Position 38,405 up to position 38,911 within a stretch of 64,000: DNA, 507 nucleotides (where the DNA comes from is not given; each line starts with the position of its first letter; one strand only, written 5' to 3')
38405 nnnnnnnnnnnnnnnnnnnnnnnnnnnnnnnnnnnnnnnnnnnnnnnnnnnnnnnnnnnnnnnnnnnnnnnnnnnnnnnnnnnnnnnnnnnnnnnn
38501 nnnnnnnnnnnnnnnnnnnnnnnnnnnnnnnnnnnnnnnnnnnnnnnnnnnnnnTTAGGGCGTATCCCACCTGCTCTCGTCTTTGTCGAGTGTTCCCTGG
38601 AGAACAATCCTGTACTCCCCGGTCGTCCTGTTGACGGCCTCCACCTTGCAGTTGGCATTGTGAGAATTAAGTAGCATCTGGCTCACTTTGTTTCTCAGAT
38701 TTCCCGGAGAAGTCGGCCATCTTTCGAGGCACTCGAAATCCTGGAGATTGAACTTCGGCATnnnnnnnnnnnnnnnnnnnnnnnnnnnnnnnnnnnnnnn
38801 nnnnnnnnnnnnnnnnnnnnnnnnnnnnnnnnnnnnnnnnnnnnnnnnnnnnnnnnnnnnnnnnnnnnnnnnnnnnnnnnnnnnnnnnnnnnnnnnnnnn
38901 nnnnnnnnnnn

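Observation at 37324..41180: Uncharacterised six-gene minus-strand cluster, divergent from the kinase-activator gene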

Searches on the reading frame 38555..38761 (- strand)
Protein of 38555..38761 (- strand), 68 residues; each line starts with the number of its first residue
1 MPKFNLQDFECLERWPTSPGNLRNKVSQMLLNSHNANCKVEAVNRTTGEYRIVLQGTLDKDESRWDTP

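Call 3: search_protein_families(library=pfam, proteins=[window:38555-38761:-], max_evalue=1)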
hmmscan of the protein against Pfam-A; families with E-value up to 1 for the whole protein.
window:38555-38761:- (68 aa): 0 families

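Call 4: search_protein_families(library=ncbifam, proteins=[window:38555-38761:-], max_evalue=1)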
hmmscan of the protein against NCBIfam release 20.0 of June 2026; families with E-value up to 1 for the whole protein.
window:38555-38761:- (68 aa): 1 family
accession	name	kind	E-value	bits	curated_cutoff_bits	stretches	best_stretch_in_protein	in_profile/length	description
NF047554.1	LIC_10463_fam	equivalog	0.056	13.4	150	1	32-65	84-118/138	LIC_10463 family lipoprotein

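Call 7: find_encoding_contigs(protein=window:38555-38761:-, flank=10000, max_places=10)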
Protein window:38555-38761:- (68 aa): no gene with exactly this product is on record in the collection.

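Call 8: find_homologous_proteins(query=window:38555-38761:-, max_evalue=0.01)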
Query window:38555-38761:- (68 aa): 40 proteins with E <= 0.01 among 40 candidates.
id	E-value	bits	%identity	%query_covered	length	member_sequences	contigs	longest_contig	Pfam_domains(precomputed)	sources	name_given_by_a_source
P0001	9.6e-36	138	88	100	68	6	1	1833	-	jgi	jgi:hypothetical protein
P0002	4.5e-20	89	64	97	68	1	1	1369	-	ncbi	-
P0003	3.5e-18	83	59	100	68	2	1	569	-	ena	-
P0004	5.0e-18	82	59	97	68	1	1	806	-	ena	-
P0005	6.8e-18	82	60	100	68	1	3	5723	-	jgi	-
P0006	1.7e-17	81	58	97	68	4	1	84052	-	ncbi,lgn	-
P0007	2.8e-17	80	61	97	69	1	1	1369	-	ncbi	-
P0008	3.3e-17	80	58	97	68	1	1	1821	-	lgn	-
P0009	3.3e-17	80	58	97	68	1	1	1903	-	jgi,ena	-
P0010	4.3e-17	79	58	97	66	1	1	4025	-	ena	-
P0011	4.9e-17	79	57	99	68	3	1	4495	-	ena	-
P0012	5.0e-17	79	59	97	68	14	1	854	-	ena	-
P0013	7.9e-17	79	53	100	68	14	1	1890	-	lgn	-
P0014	8.8e-17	78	62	90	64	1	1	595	-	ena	-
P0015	1.0e-16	78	63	96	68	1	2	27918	-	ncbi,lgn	-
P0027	1.2e-15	75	58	97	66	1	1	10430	-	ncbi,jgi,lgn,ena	-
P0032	3.7e-15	73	56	97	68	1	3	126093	-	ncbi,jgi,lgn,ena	-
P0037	5.2e-14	70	52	97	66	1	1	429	-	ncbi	-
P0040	1.1e-9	56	53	90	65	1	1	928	-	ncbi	-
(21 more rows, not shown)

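Call 9: find_encoding_contigs(protein=P0032, flank=10000, max_places=4)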
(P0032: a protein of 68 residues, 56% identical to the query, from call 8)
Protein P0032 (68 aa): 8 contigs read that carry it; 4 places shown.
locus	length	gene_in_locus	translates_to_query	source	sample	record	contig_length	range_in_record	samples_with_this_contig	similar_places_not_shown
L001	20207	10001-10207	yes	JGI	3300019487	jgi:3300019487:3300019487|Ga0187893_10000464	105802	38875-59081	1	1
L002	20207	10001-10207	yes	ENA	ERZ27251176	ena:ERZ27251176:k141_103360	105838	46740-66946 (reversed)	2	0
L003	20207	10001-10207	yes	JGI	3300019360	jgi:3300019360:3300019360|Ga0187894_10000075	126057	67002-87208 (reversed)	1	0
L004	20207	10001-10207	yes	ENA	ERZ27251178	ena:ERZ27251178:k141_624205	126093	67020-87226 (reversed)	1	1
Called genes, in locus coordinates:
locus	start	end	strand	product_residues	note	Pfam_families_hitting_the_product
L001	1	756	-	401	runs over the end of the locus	PF13439:Glyco_transf_4, PF13579:Glyco_trans_4_4 (weak), PF00534:Glycos_transf_1, PF13692:Glyco_trans_1_4, PF13524:Glyco_trans_1_2 (faint)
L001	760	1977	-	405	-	PF13439:Glyco_transf_4, PF13579:Glyco_trans_4_4, PF20706:GT4-conflict (weak), PF00534:Glycos_transf_1, PF13524:Glyco_trans_1_2 (weak), PF13692:Glyco_trans_1_4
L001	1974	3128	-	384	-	PF13439:Glyco_transf_4, PF13579:Glyco_trans_4_4, PF20706:GT4-conflict, PF00534:Glycos_transf_1, PF13692:Glyco_trans_1_4, PF13524:Glyco_trans_1_2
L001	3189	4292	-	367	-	PF02563:Poly_export, PF10531:SLBB (weak), PF22461:SLBB_2, PF10531:SLBB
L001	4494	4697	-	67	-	-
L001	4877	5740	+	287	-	PF13489:Methyltransf_23, PF01209:Ubie_methyltran, PF02353:CMAS (weak), PF08003:Methyltransf_9 (weak), PF13649:Methyltransf_25, PF13847:Methyltransf_31, PF08241:Methyltransf_11, PF08242:Methyltransf_12, +1 more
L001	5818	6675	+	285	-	PF02737:3HCDH_N, PF00725:3HCDH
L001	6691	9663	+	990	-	PF00270:DEAD, PF04851:ResIII (weak), PF00271:Helicase_C, PF22982:WHD_HRQ1, PF09369:MZB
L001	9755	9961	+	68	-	-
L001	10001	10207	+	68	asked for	-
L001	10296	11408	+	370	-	-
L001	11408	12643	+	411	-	PF10609:ParA, PF13614:AAA_31, PF01656:CbiA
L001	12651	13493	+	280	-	PF00142:Fer4_NifH, PF01656:CbiA, PF02374:ArsA_ATPase (faint), PF06564:CBP_BcsQ, PF09140:MipZ, PF10609:ParA (weak), PF13614:AAA_31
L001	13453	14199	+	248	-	PF14520:HHH_5 (weak)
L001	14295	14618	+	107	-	-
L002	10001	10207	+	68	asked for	-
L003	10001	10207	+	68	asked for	-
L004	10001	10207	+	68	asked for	-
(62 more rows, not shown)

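Call 10: find_encoding_contigs(protein=P0006, flank=10000, max_places=4)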
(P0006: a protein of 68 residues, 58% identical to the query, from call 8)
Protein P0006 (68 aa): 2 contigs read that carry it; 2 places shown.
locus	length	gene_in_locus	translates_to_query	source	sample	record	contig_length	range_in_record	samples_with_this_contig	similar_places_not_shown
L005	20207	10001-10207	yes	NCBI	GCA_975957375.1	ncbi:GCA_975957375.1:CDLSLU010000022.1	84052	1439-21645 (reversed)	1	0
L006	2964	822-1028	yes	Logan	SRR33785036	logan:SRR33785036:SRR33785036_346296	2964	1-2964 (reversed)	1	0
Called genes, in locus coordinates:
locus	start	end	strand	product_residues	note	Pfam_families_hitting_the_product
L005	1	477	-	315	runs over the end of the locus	PF00535:Glycos_transf_2, PF13641:Glyco_tranf_2_3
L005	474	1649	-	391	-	PF13439:Glyco_transf_4, PF13579:Glyco_trans_4_4, PF20706:GT4-conflict, PF00534:Glycos_transf_1, PF13692:Glyco_trans_1_4, PF13524:Glyco_trans_1_2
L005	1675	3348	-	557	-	PF02543:Carbam_trans_N, PF16861:Carbam_trans_C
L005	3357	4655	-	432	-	PF00884:Sulfatase, PF01663:Phosphodiest, PF16347:SGSH_C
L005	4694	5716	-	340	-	PF02563:Poly_export, PF22461:SLBB_2, PF10531:SLBB (weak), PF22461:SLBB_2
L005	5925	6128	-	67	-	-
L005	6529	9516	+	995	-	PF04851:ResIII (weak), PF00270:DEAD, PF00271:Helicase_C, PF22982:WHD_HRQ1, PF09369:MZB, PF13482:RNase_H_2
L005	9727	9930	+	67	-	-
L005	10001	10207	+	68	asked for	-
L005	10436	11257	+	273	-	PF18921:Cyanophycin_syn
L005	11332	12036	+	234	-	-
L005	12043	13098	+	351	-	PF00142:Fer4_NifH (faint), PF01656:CbiA, PF09140:MipZ (weak), PF10609:ParA, PF13614:AAA_31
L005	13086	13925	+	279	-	PF00142:Fer4_NifH (weak), PF01656:CbiA, PF02374:ArsA_ATPase (faint), PF06564:CBP_BcsQ, PF09140:MipZ (weak), PF10609:ParA (weak), PF13614:AAA_31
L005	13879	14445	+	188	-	-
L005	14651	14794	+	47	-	-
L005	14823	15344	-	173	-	PF13685:Fe-ADH_2 (weak), PF00731:AIRC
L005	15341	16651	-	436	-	PF02844:GARS_N, PF01071:GARS_A, PF02843:GARS_C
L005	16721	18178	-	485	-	PF01520:Amidase_3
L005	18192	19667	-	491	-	PF01425:Amidase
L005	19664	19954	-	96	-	PF02686:GatC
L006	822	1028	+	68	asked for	-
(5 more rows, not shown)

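Call 11: find_encoding_contigs(protein=P0015, flank=10000, max_places=4)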
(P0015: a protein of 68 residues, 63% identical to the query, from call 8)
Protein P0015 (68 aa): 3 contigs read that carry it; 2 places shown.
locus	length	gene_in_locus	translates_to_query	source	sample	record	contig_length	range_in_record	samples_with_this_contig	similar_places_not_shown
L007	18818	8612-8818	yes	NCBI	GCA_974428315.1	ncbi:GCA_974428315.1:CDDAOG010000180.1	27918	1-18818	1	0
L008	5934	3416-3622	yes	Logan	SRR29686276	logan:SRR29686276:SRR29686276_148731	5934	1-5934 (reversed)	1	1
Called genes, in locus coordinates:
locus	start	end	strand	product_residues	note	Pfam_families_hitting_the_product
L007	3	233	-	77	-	?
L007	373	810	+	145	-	PF13473:Cupredoxin_1 (weak), PF00127:Copper-bind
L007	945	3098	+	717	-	PF13860:FlgD_ig (weak)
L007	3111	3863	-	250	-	PF08032:SpoU_sub_bind, PF00588:SpoU_methylase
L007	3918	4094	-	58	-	-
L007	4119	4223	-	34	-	-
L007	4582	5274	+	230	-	-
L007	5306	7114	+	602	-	PF13860:FlgD_ig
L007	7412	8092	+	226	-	PF14520:HHH_5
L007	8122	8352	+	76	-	-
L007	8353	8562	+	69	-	-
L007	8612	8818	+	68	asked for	-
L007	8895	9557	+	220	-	PF18921:Cyanophycin_syn (weak)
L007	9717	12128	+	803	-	PF14814:UB2H, PF00912:Transgly, PF00905:Transpeptidase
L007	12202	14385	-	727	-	PF13860:FlgD_ig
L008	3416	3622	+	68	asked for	-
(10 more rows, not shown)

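Call 17: find_related_loci(query=A2, collection=genome_contigs, flank=10000)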
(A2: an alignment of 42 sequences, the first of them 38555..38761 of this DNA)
Query A2 (68 aa) in genome_contigs; peptide patterns used: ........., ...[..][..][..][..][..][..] (x = any residue, [..] = any of these).
123 stretches matched a pattern; 97 encode a relative of the query (tblastn E <= 1e-3); the best 80 are kept; 80 distinct loci.
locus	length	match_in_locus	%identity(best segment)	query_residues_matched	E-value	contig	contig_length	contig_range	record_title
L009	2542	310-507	59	1-66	1e-24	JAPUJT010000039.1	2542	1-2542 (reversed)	MAG: Planctomycetota bacterium isolate KW1-S15_114 KW1-S15_114_cg39, whole genome shotgun sequence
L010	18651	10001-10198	61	1-66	3e-24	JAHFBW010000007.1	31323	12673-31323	MAG: Candidatus Eisenbacteria bacterium isolate nzgw207 NODE_1302_length_31324_cov_3.472166, whole genome shotgun sequen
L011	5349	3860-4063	54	1-68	1e-23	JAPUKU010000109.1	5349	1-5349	MAG: Acidobacteria bacterium isolate KW1-S15_279 KW1-S15_279_cg109, whole genome shotgun sequence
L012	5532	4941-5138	56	1-66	2e-23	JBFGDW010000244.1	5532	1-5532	MAG: Candidatus Polarisedimenticolia bacterium isolate Mix_sand02.2020.12.D.57 k141_2373828_length_5532_cov_13.0000, who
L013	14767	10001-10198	61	1-66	2e-23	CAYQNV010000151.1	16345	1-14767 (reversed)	MAG TPA_asm: uncultured bacterium isolate binchicken_co165_179 genome assembly, contig: k141_78672, whole genome shotgun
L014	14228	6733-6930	59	1-66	5e-23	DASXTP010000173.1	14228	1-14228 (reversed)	MAG TPA_asm: Candidatus Eisenbacteria bacterium isolate SMAG_U4695 k141_703965, whole genome shotgun sequence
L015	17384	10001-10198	59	1-66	6e-23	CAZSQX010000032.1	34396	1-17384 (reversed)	MAG TPA_asm: uncultured bacterium isolate binchicken_co107_287 genome assembly, contig: NODE_3153_length_34396_cov_8.420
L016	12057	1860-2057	61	1-66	6e-23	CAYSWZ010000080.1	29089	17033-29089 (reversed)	MAG TPA_asm: uncultured bacterium isolate binchicken_co279_112 genome assembly, contig: k141_1851079, whole genome shotg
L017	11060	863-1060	58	1-66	8e-23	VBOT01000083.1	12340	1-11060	MAG: Candidatus Eisenbacteria bacterium isolate WS_3 14_1009_16_30cm_scaffold_10990, whole genome shotgun sequence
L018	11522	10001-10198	62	1-66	1e-22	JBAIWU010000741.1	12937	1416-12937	MAG: Candidatus Eisenbacteria bacterium isolate bin_129 c_000036995638, whole genome shotgun sequence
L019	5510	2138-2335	59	1-66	1e-22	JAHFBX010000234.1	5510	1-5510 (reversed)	MAG: Candidatus Eisenbacteria bacterium isolate nzgw208 NODE_10479_length_5511_cov_2.686827, whole genome shotgun sequen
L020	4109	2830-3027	58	1-66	2e-22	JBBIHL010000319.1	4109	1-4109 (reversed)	MAG: Candidatus Eisenbacteria bacterium isolate PFF170222_bin_113 NODE_8338_length_4109_cov_3.423532, whole genome shotg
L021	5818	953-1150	56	1-66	2e-22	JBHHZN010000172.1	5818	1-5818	MAG: Acidobacteriota bacterium isolate Maj_1_bin.22 NODE_7670_length_5818_cov_4.093354, whole genome shotgun sequence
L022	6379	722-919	58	1-66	3e-22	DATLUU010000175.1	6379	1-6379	MAG TPA_asm: Verrucomicrobiia bacterium isolate SMAG_U13174 k141_743465, whole genome shotgun sequence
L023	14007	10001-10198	58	1-66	4e-22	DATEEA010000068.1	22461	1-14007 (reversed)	MAG TPA_asm: Candidatus Polarisedimenticolia bacterium isolate SMAG_U8721 k141_228357, whole genome shotgun sequence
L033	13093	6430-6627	53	1-66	1e-20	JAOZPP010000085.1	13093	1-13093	MAG: bacterium isolate GMC4.metabat2.244 GMC4_6141_length_13093_cov_23.908728, whole genome shotgun sequence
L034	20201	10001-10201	52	1-67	2e-20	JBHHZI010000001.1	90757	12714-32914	MAG: Acidobacteriota bacterium isolate Maj_1_bin.40 NODE_37_length_90757_cov_7.342330, whole genome shotgun sequence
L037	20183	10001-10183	57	6-66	6e-20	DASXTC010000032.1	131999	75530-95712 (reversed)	MAG TPA_asm: Candidatus Polarisedimenticolia bacterium isolate SMAG_U4682 k141_916721, whole genome shotgun sequence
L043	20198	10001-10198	53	1-66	1e-19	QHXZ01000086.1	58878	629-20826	MAG: Acidobacteria bacterium isolate gp22 AA2 14_1009_16_40cm_scaffold_7164_curated, whole genome shotgun sequence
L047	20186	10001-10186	58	1-62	5e-19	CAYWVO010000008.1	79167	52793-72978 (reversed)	MAG TPA_asm: uncultured Ignavibacteria bacterium isolate SRP141376_co1_44 genome assembly, contig: NODE_808_length_79167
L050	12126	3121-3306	53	1-66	2e-18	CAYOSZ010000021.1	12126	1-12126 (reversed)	MAG TPA_asm: uncultured Ignavibacteria bacterium isolate SRP214966_co2_364 genome assembly, contig: NODE_8928_length_121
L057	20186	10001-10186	55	3-63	2e-17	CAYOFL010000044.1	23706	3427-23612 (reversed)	MAG TPA_asm: uncultured Ignavibacteria bacterium isolate binchicken_co211_253 genome assembly, contig: NODE_1283_length_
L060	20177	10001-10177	53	1-59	2e-17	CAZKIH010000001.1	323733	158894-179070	MAG TPA_asm: uncultured Ignavibacteria bacterium isolate SRP173033_co2_66 genome assembly, contig: NODE_5_length_323733_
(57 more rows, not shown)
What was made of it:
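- S relatives occur in 97 species genomes, all MAGs (call 17).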

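Call 20: predict_structure(alignment_id=A2)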
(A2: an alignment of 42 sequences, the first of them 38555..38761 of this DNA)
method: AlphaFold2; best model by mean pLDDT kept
length: 68 residues; sequences in the alignment: 42
mean_pLDDT: 64.7   pTM: 0.38
mean pLDDT of the five models: 64.7, 59.5, 57.8, 57.5, 53.8
residues with pLDDT >= 90: 0; 70-90: 19; 50-70: 44; < 50: 5
segments of 3 or more residues with pLDDT < 50: 66-68
pLDDT, mean of each block of 10 residues (from residue 1): 56 61 69 66 77 70 51
secondary structure, 60 per line:
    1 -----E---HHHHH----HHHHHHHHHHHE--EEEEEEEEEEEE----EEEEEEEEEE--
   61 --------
elements in order: H10-14 H19-29 E33-44 E49-58
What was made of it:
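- Its model is poor (call 20).
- Tried and rejected: The fold of S. The model is poor (pLDDT 65, call 20).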

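Call 23: search_solved_structures(query=A2, max_evalue=10)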
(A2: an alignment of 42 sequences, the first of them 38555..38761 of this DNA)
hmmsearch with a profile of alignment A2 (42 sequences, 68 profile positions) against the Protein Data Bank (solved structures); distinct sequences matched with E-value up to 10: 2.
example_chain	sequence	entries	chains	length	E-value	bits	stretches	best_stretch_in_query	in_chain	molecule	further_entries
7pvp_A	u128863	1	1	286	0.00019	24.6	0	39-53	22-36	SAKe6BC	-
9i7q_A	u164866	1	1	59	0.81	13.1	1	21-59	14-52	Centrosomal protein of 57 kDa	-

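Call 26: fold_search(model_id=the predicted structure, library=pdb)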
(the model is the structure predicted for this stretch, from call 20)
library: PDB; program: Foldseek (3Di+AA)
matches with E <= 10: 96; with E <= 0.001: 0
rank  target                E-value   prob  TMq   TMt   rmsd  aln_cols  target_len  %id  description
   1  5urx_1B               6.2e-01  0.63  0.52  0.10   4.0        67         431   18  Structure of the contracted type VI secretion system sheath in Myxococcus xanthus (released 2017-05-10)
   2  5urw_1B               6.6e-01  0.63  0.52  0.10   4.0        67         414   18  Structure of the extended type VI secretion system sheath in Myxococcus xanthus (released 2017-05-10)
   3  9cuy_m                6.6e-01  0.41  0.43  0.22   4.0        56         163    9  Bacteriophage PhiTE extended baseplate (released 2025-04-16)
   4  3j9g_2                6.6e-01  0.14  0.33  0.07  13.3        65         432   17  Atomic model of the VipA/VipB, the type six secretion system contractile sheath of Vibrio cholerae from cryo-EM (released 2015-03-11)
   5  3zv0_A                1.5e+00  0.11  0.27  0.07  15.5        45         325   18  Structure of the SHQ1P-CBF5P complex (released 2011-11-30)
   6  9n4v_A                2.0e+00  0.33  0.51  0.12   4.2        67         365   10  Azotobacter vinelandii extended type VI secretion system sheath tube complex (released 2025-07-16)
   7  3jcz_A                2.0e+00  0.05  0.22  0.04  20.8        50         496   16  Structure of bovine glutamate dehydrogenase in the unliganded state (released 2016-04-27)
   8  5myu_MODEL_1_A        2.2e+00  0.08  0.33  0.07  13.2        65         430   17  VipA-N2/VipB contracted sheath of type VI secretion system (released 2017-08-02)
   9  3j9o_B                2.3e+00  0.10  0.32  0.06  12.1        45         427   16  CryoEM structure of a type VI secretion system (released 2015-03-18)
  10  8qf0_B                2.8e+00  0.04  0.22  0.04  20.9        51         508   20  Atomic structure of wormGDH (released 2024-09-11)
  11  6g2u_A                3.0e+00  0.05  0.23  0.04  20.2        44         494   18  Crystal structure of the human glutamate dehydrogenase 2 (hGDH2) (released 2019-04-10)
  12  8sk8_A                3.0e+00  0.03  0.20  0.04  20.5        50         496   16  human liver mitochondrial Glutamate dehydrogenase 1 (released 2024-02-21)
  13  3zv0_B                3.2e+00  0.10  0.29  0.07  10.4        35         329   17  Structure of the SHQ1P-CBF5P complex (released 2011-11-30)
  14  2huz_A                3.2e+00  0.05  0.28  0.13  12.0        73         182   14  Crystal structure of GNPNAT1 (released 2006-08-08)
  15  3etd_A                3.2e+00  0.04  0.24  0.04  20.5        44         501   14  Structure of glutamate dehydrogenase complexed with bithionol (released 2009-06-09)
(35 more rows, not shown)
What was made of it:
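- Tried and rejected: Foldseek and PDB profile hits are insignificant or artefactual, for example a designed Kelch repeat (calls 23, 26).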

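Call 36: list_cluster_members(proteins=[P0002, P0007, P0049, P0051, P0040, P0037, P0015, P0006, P0027])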
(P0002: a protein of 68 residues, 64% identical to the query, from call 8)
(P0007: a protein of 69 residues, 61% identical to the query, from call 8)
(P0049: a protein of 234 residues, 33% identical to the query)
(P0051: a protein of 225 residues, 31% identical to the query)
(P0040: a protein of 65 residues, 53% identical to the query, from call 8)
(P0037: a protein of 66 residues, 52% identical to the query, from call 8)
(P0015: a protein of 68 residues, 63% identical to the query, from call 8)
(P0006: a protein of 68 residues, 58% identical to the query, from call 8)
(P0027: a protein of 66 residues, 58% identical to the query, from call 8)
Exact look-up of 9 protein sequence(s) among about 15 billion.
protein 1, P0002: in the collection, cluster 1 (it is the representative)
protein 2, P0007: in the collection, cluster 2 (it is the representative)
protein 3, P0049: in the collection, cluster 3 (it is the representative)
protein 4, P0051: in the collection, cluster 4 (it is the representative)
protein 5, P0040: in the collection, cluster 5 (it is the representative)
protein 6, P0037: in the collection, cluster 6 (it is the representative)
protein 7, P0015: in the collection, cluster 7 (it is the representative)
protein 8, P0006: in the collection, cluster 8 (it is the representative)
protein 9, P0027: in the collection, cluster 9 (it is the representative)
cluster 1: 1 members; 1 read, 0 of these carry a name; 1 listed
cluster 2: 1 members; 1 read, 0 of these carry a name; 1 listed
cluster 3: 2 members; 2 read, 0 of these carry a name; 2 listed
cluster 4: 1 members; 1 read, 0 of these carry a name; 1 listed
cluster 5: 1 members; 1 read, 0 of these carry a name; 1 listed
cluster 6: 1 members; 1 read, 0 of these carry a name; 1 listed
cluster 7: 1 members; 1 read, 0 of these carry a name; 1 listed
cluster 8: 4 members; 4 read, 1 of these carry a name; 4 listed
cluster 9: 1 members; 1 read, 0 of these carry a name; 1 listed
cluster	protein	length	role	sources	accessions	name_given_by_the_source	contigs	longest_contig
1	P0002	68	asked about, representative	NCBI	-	-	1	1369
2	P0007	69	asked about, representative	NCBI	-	-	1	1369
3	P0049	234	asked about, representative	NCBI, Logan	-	-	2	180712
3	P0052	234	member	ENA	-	-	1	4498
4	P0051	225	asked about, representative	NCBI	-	-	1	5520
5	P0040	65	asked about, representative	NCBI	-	-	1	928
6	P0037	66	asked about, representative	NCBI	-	-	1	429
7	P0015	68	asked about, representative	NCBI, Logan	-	-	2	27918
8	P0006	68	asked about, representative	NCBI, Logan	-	-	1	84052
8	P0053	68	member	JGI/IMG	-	hypothetical protein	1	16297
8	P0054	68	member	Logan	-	-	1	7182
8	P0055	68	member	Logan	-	-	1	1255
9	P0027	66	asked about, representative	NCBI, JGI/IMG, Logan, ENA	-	-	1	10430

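Call 48: search_protein_representatives(alignment_id=A2)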
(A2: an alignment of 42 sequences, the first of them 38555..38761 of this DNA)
Query: 42 sequences, 68 profile positions. Proteins with E-value up to 0.001 (for the whole library): 146; up to 1e-10: 57; up to 1e-30: 1. The best 146 are listed.
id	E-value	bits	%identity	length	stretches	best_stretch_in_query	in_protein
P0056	8.8e-33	128.3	-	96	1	1-67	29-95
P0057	5.5e-27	109.7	-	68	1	1-67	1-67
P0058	2.0e-25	104.8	-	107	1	1-66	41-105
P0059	1.8e-24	101.7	-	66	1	1-65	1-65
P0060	3.4e-22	94.4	-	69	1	1-60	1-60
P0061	4.1e-22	94.1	-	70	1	1-63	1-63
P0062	8.1e-22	93.2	-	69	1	1-67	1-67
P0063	3.2e-20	88.1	-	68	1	1-67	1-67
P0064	7.0e-20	87.0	-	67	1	1-62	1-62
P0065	1.2e-19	86.2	-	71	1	1-59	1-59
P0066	1.3e-19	86.1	-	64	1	1-62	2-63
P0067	2.2e-19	85.4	-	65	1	1-64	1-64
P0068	2.2e-18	82.2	-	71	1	1-60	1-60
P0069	5.4e-18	80.9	-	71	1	4-66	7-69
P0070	1.1e-17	79.9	-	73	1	1-59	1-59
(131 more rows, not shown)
